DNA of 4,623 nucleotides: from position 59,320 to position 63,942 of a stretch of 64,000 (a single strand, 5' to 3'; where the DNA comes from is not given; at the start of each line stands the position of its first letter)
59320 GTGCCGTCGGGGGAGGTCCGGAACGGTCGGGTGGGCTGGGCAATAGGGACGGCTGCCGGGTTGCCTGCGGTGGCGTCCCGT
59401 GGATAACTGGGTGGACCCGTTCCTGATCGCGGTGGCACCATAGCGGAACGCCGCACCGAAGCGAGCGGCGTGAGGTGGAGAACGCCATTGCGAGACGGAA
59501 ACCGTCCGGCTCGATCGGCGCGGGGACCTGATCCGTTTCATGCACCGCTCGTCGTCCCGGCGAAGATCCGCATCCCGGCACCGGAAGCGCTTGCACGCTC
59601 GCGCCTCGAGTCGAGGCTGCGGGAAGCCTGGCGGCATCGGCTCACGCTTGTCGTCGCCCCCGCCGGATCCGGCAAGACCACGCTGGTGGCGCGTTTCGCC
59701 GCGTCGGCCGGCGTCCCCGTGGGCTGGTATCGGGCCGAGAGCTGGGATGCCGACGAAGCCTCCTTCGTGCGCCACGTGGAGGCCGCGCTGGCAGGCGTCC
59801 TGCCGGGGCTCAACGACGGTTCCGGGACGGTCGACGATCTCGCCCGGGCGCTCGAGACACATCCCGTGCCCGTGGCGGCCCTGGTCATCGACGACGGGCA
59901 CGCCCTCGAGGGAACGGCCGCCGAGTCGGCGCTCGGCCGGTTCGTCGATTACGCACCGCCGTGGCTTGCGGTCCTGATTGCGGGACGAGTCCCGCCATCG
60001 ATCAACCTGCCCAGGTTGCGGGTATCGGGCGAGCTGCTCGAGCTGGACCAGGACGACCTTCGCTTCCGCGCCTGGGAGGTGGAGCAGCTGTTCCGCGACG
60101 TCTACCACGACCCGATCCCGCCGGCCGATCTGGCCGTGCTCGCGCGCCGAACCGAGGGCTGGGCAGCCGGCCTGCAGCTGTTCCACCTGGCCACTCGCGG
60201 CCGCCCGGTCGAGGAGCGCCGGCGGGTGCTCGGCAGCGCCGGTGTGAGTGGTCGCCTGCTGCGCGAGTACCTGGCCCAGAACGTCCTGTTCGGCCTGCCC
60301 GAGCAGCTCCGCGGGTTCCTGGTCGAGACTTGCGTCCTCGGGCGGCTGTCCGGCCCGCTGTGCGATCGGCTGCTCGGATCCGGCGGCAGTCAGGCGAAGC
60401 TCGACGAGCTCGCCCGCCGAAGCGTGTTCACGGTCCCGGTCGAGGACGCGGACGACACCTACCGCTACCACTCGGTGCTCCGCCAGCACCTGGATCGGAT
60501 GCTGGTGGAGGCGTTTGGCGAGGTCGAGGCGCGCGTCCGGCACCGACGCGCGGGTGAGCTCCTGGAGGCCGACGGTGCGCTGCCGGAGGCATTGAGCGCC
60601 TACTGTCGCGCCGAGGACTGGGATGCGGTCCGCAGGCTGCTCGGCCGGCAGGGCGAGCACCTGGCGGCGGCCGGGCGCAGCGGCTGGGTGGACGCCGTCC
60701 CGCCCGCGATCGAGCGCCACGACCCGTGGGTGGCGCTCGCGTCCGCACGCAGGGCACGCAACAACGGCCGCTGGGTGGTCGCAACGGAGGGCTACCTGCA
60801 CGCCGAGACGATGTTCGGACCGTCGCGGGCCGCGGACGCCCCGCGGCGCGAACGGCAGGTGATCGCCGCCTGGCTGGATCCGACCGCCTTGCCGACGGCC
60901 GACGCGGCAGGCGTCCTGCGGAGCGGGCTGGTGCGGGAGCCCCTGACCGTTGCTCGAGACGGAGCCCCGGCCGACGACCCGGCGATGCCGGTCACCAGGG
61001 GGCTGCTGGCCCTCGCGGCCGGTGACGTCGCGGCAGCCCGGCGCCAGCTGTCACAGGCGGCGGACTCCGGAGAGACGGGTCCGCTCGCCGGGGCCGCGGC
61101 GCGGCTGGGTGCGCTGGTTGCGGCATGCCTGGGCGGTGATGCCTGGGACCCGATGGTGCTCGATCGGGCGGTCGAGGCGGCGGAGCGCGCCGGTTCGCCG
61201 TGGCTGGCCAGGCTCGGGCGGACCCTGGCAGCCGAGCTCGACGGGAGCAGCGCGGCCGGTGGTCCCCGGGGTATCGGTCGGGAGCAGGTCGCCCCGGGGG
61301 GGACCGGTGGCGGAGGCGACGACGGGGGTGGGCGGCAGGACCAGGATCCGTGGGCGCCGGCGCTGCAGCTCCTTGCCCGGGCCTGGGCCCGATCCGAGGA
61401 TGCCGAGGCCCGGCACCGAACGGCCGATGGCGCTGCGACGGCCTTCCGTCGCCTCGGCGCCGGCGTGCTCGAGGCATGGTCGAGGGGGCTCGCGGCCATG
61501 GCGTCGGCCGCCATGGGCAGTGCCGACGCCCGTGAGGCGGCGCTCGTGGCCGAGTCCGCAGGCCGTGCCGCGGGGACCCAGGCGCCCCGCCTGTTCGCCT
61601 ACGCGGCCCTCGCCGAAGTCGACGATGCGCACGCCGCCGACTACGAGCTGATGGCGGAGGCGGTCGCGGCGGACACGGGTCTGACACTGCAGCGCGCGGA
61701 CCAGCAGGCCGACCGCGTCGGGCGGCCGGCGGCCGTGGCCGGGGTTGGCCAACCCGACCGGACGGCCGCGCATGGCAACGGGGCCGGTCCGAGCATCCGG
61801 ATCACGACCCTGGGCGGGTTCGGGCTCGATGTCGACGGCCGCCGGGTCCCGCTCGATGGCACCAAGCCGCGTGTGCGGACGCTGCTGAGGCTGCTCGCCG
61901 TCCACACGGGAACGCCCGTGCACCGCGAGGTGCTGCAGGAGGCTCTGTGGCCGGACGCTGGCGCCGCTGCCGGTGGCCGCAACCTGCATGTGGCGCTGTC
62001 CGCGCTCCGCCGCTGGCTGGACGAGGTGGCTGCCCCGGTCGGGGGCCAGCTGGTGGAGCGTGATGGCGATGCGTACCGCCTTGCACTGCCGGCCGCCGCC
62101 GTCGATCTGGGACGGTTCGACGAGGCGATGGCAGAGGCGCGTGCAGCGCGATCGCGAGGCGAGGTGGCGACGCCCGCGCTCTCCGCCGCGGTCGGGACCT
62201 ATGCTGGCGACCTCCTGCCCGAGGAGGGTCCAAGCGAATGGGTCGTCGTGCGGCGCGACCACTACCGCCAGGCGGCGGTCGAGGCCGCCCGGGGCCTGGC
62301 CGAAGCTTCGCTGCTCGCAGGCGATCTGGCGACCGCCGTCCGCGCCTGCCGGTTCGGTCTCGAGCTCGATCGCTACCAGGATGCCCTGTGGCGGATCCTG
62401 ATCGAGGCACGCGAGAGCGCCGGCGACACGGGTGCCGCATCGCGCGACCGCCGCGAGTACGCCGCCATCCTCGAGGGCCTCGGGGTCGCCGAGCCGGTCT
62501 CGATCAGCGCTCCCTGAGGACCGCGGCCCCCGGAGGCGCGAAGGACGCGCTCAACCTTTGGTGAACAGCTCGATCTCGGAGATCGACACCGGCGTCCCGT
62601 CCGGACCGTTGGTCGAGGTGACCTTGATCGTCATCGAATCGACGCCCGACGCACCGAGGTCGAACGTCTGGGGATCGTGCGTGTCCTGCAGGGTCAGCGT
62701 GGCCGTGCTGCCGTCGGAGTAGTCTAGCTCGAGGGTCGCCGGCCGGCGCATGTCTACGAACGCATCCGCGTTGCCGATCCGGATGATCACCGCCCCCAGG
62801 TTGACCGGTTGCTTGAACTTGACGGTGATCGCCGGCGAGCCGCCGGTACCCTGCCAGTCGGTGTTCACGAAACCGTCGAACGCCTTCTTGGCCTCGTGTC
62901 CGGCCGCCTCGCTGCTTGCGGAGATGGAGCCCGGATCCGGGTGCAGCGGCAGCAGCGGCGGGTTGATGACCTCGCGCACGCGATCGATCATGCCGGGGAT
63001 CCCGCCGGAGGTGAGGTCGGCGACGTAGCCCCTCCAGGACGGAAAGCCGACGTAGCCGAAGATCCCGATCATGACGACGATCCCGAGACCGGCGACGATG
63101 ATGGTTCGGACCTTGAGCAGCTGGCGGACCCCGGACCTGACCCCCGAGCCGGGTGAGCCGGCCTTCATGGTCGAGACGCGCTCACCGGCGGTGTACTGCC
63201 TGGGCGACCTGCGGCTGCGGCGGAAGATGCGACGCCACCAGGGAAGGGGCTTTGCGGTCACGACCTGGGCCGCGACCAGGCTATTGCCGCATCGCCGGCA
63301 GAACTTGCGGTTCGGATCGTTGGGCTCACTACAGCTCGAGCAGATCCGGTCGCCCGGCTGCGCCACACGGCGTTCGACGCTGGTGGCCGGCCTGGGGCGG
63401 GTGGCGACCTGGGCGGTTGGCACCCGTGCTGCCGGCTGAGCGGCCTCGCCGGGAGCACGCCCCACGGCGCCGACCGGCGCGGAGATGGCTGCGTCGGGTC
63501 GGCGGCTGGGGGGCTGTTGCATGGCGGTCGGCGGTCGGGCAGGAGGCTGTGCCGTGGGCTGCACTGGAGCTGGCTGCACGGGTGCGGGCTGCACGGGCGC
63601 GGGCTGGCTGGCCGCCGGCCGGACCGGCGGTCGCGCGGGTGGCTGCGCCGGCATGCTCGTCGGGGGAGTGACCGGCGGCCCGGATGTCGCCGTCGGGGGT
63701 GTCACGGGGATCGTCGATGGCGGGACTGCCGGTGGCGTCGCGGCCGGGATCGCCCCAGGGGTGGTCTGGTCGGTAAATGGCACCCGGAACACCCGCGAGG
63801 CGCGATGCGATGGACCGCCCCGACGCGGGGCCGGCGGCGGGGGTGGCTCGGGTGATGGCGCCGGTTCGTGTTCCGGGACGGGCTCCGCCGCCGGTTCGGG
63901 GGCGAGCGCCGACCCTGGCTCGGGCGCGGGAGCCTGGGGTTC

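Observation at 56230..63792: Lower-GC accessory cluster: three single-pass surface proteins with cytoplasmic zinc ribbons or Ig repeats arranged around a MalT-SARP chimeric regulator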

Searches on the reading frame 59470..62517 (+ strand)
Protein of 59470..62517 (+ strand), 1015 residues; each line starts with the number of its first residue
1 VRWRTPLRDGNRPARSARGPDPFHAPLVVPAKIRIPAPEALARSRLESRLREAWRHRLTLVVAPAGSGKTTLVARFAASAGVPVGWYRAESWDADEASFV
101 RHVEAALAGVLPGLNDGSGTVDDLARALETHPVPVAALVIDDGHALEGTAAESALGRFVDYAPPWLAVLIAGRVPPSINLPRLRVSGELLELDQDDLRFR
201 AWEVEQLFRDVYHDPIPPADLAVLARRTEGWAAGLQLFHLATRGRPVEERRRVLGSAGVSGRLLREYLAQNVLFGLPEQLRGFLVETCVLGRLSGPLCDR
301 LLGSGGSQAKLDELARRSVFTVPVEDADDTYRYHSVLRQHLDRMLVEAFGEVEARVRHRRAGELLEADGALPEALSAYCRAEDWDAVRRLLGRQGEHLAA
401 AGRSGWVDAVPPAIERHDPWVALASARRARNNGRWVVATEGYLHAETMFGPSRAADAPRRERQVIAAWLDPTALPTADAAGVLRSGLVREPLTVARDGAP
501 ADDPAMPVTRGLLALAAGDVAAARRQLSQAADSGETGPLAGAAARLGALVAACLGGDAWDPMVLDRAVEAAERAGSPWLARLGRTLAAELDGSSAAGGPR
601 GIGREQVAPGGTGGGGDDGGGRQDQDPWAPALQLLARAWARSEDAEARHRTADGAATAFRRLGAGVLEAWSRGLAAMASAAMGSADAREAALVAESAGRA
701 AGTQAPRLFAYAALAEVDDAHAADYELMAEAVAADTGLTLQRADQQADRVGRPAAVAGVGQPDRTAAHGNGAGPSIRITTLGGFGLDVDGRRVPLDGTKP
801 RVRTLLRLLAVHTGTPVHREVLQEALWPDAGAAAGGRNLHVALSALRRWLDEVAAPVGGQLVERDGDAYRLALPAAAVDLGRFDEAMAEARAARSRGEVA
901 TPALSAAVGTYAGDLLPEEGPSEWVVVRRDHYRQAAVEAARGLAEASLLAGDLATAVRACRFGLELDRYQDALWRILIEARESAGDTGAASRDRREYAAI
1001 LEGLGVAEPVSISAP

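Call 3: search_protein_families(library=pfam, proteins=[window:59470-62517:+], max_evalue=0.1)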
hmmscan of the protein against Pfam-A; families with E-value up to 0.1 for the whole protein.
window:59470-62517:+ (1015 aa): 6 families
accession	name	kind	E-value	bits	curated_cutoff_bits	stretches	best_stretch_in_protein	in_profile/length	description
PF03704.23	BTAD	-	2.1e-07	31.9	22.1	1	878-1001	1-126/146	Bacterial transcriptional activator domain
PF13401.12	AAA_22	-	8e-07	29.9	27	1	57-151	6-101/130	AAA domain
PF00486.34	Trans_reg_C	-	0.00012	22.5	26.2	1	800-853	8-60/77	Transcriptional regulatory protein, C terminal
PF13191.12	AAA_16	-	0.0019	19.2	32.6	1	45-127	11-96/167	AAA ATPase domain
PF07219.19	HemY_N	-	0.0048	17.4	31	1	508-541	63-96/107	HemY protein N-terminus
PF25199.1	nSTAND_NTPase5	-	0.015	15.6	34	1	51-86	36-75/145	Novel STAND NTPase 5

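Call 4: search_protein_families(library=ncbifam, proteins=[window:59470-62517:+], max_evalue=0.1)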
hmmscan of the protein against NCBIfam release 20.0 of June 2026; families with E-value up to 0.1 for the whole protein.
window:59470-62517:+ (1015 aa): 3 families
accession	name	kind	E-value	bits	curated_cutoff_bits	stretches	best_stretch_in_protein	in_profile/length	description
NF003420.0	PRK04841.1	equivalog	6.7e-53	179.9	537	1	29-402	3-388/903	HTH-type transcriptional regulator MalT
NF041231.1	BagI_FevR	exception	0.0031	16.9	500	1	801-907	14-120/315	AfsR/SARP family transcriptional regulator BagI/FevR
NF033453.1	BREX_3_BrxF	hypoth_equivalog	0.05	13.3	50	0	53-84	13-44/149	BREX-3 system P-loop-containing protein BrxF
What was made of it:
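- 59488..62517 (+): Gene iii (g3), about 1009 aa (alternative GTG start at 59470), a STAND transcription regulator. MalT-like P-loop NTPase and arm (59554-60675; Walker A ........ at 59659-59682, Walker B ALVIDD), Ala-rich helical sensor region (60676-61866), OmpR-type winged helix (61867-62028), BTAD (62101-62472). NCBIfam MalT 6.7e-53 over residues 29-402; Pfam BTAD 2e-7, Trans_reg_C 1e-4, AAA_22 8e-7 (calls 3, 4).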

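Call 10: find_encoding_contigs(protein=window:59488-62517:+, flank=10000, max_places=3)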
Protein window:59488-62517:+ (1009 aa): no gene with exactly this product is on record in the collection.

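Call 75: search_protein_families(library=padloc, proteins=[window:59470-62517:+], max_evalue=0.01)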
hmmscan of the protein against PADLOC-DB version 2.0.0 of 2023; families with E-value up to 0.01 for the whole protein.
window:59470-62517:+ (1015 aa): 2 families
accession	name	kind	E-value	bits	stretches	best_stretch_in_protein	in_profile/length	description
PDLC02496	BrxF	-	0.00095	17.2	1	54-84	19-49/158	BrxF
PDLC04140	mad8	-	0.0067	14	0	57-82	28-53/314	mads_8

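Call 76: search_protein_families(library=phrogs, proteins=[window:59470-62517:+], max_evalue=0.01)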
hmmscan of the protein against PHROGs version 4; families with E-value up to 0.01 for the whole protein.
window:59470-62517:+ (1015 aa): 0 families

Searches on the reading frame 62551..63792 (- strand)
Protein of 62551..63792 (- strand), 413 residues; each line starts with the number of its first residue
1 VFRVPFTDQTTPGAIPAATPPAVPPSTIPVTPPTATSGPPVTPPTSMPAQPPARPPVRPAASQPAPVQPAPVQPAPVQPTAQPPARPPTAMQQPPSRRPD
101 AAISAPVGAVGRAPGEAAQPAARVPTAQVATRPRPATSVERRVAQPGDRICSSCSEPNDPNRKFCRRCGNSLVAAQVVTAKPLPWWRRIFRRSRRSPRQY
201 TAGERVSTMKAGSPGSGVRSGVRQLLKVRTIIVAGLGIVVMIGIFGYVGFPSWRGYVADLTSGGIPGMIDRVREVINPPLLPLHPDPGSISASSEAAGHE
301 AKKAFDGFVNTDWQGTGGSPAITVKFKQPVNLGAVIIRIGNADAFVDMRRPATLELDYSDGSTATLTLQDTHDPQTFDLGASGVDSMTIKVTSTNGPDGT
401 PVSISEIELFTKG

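Call 3: search_protein_families(library=pfam, proteins=[window:62551-63792:-], max_evalue=0.1)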
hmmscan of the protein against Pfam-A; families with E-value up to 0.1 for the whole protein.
window:62551-63792:- (413 aa): 9 families
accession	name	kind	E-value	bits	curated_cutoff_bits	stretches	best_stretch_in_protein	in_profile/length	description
PF00754.31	F5_F8_type_C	-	3e-06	27.8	28.2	1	289-395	1-114/127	F5/8 type C domain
PF25302.1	NADase_transloc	-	5.8e-06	27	27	1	290-408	15-144/146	NAD glycohydrolase translocation F5/8 type C domain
PF13240.11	Zn_Ribbon_1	-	8.8e-05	22.6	25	1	151-172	2-23/23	zinc-ribbon domain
PF12773.13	DZR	-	0.00021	21.8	27.3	1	151-171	1-21/45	Double zinc ribbon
PF24135.1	DUF7402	-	0.00026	21.5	27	1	289-410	7-133/133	Domain of unknown function (DUF7402)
PF24463.1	DUF7577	-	0.0013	18.8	28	1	149-172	3-26/27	Domain of unknown function (DUF7577)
PF17032.10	Zn_ribbon_15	-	0.031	15.5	28.9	1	145-169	49-73/73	zinc-ribbon family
PF18912.6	DZR_2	-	0.043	14.1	27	1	145-173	18-47/56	Double zinc ribbon domain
PF08772.16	Zn_ribbon_NOB1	-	0.076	13.6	24.9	0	150-172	10-33/72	Nin one binding (NOB1) Zn-ribbon like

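Call 4: search_protein_families(library=ncbifam, proteins=[window:62551-63792:-], max_evalue=0.1)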
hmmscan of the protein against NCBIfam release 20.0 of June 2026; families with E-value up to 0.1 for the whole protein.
window:62551-63792:- (413 aa): 4 families
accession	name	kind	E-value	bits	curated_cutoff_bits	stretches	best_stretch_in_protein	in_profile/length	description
NF047619.1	NADase_discoid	domain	4e-16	59.3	38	1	292-408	6-130/130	NADase-type glycan-binding domain-containing protein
NF003161.0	PRK04136.1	equivalog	0.034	13.7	54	1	149-170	15-36/49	50S ribosomal protein L40e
NF041766.1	choice_anch_U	domain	0.068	14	32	0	307-371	10-71/92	choice-of-anchor U domain-containing protein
NF011149.0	PRK14559.1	equivalog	0.074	11.8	374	1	150-176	3-29/642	serine/threonine phosphatase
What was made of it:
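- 62551..64000 (-): Gene iv (g4), a CisA (Sco4242)-family membrane adaptor, 5'-truncated by the window edge. Discoidin/CBM32-like outside domain (62554-62928), TM helix (63037-63111), membrane-proximal zinc ribbon (63268-63354), Pro-rich linker running to base 64000. The N-terminal ribbon and the start codon lie beyond the window. NADase_discoid 4e-16 (call 4).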

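Call 5: find_encoding_contigs(protein=window:62551-63792:-, flank=10000, max_places=6)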
Protein window:62551-63792:- (413 aa): no gene with exactly this product is on record in the collection.
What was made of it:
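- Tried and rejected: Exact look-ups of g4 and g3 found nothing (calls 5, 10).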

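Call 75: search_protein_families(library=padloc, proteins=[window:62551-63792:-], max_evalue=0.01)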
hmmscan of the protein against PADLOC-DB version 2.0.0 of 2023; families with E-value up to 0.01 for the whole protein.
window:62551-63792:- (413 aa): 0 families

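Call 76: search_protein_families(library=phrogs, proteins=[window:62551-63792:-], max_evalue=0.01)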
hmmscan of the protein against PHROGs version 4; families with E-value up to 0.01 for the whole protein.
window:62551-63792:- (413 aa): 0 families
